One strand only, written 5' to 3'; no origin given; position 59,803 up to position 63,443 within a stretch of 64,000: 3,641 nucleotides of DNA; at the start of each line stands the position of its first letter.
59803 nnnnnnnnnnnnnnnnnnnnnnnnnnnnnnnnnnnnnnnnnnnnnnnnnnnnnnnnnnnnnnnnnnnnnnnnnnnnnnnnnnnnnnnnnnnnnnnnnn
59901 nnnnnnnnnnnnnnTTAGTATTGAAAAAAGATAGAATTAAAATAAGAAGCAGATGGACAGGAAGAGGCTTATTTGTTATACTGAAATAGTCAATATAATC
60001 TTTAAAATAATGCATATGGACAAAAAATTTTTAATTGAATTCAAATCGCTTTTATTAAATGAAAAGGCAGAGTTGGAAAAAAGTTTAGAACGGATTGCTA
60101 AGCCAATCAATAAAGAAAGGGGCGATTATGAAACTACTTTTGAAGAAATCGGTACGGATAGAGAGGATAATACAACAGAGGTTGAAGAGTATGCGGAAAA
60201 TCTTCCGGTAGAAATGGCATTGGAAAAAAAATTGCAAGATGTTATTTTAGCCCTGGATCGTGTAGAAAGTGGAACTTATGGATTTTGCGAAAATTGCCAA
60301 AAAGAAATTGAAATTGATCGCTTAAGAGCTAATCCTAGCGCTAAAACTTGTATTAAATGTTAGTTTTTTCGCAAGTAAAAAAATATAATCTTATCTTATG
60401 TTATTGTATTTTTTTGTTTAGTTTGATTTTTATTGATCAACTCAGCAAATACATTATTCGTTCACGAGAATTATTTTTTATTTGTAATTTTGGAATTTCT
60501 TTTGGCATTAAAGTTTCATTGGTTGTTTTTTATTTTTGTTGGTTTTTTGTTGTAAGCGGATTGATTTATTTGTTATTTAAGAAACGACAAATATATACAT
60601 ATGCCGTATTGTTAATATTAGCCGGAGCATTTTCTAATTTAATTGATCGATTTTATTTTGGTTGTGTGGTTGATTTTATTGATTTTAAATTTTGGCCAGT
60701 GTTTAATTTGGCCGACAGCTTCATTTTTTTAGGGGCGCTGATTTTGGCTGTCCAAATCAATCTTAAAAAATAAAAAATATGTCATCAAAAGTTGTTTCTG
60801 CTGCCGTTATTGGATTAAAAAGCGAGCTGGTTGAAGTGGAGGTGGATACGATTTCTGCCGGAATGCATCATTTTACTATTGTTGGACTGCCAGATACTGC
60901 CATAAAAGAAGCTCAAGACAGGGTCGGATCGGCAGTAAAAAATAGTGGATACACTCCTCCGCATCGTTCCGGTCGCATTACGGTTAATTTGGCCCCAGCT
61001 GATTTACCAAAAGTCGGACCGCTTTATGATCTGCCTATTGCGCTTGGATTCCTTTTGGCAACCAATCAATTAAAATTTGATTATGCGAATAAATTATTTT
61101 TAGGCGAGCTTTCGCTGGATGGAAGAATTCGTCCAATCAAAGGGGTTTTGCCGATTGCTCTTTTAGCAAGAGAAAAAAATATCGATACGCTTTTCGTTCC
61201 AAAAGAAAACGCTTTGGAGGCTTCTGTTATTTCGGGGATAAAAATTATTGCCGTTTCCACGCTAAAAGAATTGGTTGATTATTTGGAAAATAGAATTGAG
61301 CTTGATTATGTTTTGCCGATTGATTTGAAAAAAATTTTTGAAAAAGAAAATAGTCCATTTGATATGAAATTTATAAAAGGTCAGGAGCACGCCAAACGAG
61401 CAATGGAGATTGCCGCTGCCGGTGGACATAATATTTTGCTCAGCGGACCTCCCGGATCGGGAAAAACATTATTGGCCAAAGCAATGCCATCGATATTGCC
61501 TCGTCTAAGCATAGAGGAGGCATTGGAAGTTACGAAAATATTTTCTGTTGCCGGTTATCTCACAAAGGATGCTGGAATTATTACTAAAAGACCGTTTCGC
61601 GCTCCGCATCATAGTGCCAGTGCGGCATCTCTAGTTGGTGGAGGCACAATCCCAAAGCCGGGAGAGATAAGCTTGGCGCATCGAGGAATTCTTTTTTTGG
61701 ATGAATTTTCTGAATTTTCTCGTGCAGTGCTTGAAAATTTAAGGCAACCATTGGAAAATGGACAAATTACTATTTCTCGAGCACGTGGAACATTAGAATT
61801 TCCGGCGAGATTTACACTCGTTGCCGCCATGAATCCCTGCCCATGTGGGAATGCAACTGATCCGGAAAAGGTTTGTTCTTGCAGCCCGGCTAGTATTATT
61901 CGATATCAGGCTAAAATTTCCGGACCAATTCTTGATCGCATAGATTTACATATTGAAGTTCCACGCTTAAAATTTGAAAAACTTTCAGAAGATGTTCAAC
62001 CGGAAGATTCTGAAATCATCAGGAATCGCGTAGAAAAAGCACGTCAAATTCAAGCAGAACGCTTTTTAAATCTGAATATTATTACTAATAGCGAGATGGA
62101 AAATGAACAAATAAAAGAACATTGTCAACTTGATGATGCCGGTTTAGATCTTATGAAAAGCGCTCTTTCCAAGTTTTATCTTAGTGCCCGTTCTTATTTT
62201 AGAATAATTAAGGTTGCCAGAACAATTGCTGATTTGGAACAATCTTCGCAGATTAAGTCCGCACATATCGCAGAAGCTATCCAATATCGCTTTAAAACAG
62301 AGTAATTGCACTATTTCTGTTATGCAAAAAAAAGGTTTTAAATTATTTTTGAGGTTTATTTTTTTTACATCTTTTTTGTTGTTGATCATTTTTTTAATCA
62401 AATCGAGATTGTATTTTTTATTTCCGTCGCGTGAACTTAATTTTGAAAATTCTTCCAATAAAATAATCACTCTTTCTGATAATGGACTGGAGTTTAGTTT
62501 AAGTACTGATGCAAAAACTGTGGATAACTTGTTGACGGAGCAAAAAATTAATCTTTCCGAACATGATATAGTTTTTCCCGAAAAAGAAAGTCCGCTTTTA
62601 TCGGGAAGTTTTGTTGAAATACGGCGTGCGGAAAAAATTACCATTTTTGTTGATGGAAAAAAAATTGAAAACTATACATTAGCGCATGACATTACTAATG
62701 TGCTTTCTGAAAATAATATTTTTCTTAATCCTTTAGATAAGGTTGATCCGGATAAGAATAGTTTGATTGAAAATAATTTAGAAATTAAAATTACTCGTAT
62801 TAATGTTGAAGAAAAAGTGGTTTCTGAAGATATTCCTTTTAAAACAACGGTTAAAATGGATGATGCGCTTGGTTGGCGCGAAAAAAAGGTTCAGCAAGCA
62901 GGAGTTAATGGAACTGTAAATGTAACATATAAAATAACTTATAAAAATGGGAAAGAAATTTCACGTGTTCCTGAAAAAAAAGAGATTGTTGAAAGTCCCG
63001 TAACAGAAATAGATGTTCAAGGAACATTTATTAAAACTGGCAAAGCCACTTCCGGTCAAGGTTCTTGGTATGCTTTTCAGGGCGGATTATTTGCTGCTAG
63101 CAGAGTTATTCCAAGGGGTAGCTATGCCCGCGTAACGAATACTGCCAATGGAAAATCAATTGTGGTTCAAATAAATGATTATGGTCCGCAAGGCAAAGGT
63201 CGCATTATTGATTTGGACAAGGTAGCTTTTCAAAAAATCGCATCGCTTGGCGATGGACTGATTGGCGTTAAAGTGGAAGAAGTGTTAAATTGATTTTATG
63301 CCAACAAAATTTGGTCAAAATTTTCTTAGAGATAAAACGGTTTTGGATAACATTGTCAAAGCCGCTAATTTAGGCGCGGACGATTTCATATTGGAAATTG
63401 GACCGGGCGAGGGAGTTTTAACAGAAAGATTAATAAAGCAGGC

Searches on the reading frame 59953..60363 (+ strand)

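Call 42: search_protein_families(library=pfam, proteins=[window:59953-60363:+], max_evalue=1)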
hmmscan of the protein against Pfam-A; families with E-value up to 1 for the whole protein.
window:59953-60363:+ (136 aa): 3 families
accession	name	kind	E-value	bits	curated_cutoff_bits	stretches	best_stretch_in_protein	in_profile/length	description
PF01258.23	zf-dskA_traR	-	6.5e-10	39.3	24.9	1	107-136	1-30/36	Prokaryotic dksA/traR C4-type zinc finger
PF17111.11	PigL_N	-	0.061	13.1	27.2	1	12-58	133-179/209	Pigment biosynthesis cluster protein PigL N-terminal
PF13240.11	Zn_Ribbon_1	-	0.58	10.5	25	0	111-120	1-10/23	zinc-ribbon domain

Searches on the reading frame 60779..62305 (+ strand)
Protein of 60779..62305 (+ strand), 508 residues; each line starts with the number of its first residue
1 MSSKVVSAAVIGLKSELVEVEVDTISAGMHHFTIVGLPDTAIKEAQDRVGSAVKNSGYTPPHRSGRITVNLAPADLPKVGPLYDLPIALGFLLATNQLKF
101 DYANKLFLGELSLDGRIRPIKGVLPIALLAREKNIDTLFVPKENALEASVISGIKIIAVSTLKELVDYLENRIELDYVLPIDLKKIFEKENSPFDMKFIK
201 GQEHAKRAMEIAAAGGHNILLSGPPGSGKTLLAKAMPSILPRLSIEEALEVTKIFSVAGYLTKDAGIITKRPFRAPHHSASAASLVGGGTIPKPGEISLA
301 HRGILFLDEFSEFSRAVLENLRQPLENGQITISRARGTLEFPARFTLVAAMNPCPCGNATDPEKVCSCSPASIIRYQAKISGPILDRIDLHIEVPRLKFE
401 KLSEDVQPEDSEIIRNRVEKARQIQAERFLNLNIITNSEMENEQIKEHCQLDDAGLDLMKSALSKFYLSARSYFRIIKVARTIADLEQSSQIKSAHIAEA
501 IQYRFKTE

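Call 11: search_protein_families(library=pfam, proteins=[window:60779-62305:+], max_evalue=0.00001)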
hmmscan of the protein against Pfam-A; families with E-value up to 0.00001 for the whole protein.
window:60779-62305:+ (508 aa): 7 families
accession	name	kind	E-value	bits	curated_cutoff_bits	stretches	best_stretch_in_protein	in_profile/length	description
PF01078.27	Mg_chelatase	-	6.4e-97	323.4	20.3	1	195-401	1-206/207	Magnesium chelatase, subunit ChlI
PF13541.12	ChlI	-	1.2e-42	145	27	1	20-144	1-121/121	Subunit ChlI of Mg-chelatase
PF13335.12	Mg_chelatase_C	-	1.4e-32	112.6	26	1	409-504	2-94/94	Magnesium chelatase, subunit ChlI C-terminal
PF07728.20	AAA_5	-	5.7e-10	39.8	22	1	218-355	1-125/139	AAA domain (dynein-related subfamily)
PF00493.29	MCM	-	1.1e-09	38.2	23.3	1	292-390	112-200/224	MCM P-loop domain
PF00158.32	Sigma54_activat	-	7.4e-07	29.4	20.2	0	292-352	84-142/168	Sigma-54 interaction domain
PF05362.19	Lon_C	-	5.9e-06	26.4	21.1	0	44-167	72-200/205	Lon protease (S16) C-terminal proteolytic domain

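Call 30: find_encoding_contigs(protein=window:60779-62305:+, flank=10000, max_places=2)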
Protein window:60779-62305:+ (508 aa): 15 contigs read that carry it; 2 places shown.
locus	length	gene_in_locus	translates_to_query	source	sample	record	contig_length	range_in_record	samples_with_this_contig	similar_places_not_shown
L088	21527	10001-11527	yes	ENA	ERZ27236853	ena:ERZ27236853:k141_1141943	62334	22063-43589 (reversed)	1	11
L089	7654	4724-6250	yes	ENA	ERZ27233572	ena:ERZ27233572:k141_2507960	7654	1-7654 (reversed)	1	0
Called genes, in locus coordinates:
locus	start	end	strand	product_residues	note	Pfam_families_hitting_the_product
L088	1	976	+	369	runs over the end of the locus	PF23446:LysM1_NFP_LYK (faint), PF01476:LysM, PF23473:LysM3_LYK4_5 (weak), PF05257:CHAP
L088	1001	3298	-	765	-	PF00580:UvrD-helicase, PF13604:AAA_30 (faint), PF01443:Viral_helicase1 (faint), PF13245:AAA_19, PF13361:UvrD_C, PF13538:UvrD_C_2, PF21196:PcrA_UvrD_tudor (weak)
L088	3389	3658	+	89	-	-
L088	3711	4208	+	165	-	PF01936:NYN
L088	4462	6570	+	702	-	PF01138:RNase_PH, PF03725:RNase_PH_C, PF03726:PNPase, PF01138:RNase_PH, PF00013:KH_1, PF00575:S1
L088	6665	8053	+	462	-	-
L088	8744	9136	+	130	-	PF08378:NERD (weak), PF02021:UPF0102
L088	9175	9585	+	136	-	PF01258:zf-dskA_traR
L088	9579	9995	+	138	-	PF01252:Peptidase_A8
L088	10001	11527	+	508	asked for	PF05362:Lon_C (weak), PF13541:ChlI, PF00158:Sigma54_activat (faint), PF01078:Mg_chelatase, PF07728:AAA_5, PF00493:MCM (weak), PF13335:Mg_chelatase_C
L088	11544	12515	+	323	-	PF03990:DUF348, PF07501:G5, PF03330:DPBB_1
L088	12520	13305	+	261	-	PF00398:RrnaAD, PF13649:Methyltransf_25 (weak)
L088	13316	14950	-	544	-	PF01040:UbiA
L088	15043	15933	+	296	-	-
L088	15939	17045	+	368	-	-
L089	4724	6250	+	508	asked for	PF05362:Lon_C (weak), PF13541:ChlI, PF00158:Sigma54_activat (faint), PF01078:Mg_chelatase, PF07728:AAA_5, PF00493:MCM (weak), PF13335:Mg_chelatase_C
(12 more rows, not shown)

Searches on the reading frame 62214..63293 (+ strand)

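Call 11: search_protein_families(library=pfam, proteins=[window:62214-63293:+], max_evalue=0.00001)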
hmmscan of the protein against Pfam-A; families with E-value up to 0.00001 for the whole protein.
window:62214-63293:+ (359 aa): 3 families
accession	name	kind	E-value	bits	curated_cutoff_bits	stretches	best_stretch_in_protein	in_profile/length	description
PF07501.17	G5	-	9.9e-17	61.4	23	1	199-271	2-74/75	G5 domain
PF03990.20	DUF348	-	2.1e-15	56.6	24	1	85-123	1-39/41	G5-linked-Ubiquitin-like domain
PF03330.24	DPBB_1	-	8.9e-12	45.5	28.8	1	292-353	24-82/83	Lytic transglycolase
